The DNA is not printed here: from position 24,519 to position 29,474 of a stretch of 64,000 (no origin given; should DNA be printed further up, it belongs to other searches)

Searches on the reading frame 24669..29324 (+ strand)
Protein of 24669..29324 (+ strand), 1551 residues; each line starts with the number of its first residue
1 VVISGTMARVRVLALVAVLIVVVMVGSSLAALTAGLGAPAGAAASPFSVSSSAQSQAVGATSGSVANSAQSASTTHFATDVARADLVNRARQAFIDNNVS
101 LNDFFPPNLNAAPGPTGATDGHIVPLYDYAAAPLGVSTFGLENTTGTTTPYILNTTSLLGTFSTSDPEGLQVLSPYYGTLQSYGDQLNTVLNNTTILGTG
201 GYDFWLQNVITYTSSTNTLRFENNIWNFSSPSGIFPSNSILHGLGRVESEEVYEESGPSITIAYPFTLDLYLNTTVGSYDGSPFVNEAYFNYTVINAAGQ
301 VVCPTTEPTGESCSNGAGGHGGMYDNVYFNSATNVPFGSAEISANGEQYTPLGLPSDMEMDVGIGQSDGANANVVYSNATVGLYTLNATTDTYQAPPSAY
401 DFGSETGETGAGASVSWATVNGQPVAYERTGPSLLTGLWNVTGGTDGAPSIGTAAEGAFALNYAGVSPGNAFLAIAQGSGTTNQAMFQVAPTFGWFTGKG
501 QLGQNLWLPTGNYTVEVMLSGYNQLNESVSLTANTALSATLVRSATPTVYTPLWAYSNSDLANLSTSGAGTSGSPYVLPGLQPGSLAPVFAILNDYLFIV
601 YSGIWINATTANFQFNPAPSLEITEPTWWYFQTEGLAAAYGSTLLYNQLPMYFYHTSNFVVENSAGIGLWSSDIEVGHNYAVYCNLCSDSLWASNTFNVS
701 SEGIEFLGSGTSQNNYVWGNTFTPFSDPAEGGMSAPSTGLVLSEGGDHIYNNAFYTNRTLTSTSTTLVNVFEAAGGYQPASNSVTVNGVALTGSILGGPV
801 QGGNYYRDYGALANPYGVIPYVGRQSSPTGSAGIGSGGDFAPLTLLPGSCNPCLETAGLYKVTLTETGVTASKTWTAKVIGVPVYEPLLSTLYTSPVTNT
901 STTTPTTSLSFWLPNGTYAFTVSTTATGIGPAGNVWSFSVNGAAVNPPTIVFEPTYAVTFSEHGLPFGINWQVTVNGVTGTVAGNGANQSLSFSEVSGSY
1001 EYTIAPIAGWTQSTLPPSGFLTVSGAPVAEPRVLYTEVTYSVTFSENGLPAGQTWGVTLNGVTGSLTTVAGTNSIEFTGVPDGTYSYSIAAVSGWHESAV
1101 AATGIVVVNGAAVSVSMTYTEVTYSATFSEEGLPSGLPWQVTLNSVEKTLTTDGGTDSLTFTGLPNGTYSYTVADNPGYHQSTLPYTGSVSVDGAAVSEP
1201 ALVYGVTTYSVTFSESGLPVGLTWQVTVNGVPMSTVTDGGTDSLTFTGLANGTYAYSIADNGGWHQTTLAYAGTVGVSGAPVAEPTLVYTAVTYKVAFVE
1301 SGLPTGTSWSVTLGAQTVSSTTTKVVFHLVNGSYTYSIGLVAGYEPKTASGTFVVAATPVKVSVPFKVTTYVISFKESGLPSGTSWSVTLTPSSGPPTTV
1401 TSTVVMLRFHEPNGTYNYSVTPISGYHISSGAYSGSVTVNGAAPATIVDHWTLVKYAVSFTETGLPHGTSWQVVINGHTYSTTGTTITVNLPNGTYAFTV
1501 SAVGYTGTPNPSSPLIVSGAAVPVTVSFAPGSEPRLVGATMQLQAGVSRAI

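Call 62: search_protein_families(library=pfam, proteins=[window:24669-29324:+], max_evalue=0.00001)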
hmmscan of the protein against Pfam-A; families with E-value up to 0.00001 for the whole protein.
window:24669-29324:+ (1551 aa): 2 families
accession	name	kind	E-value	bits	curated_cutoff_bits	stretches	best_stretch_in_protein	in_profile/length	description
PF05317.16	Thermopsin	-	2.7e-43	148.7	25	1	123-410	5-253/256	Thermopsin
PF08308.17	PEGA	-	2.6e-07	30.9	20.8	0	508-541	32-65/71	PEGA domain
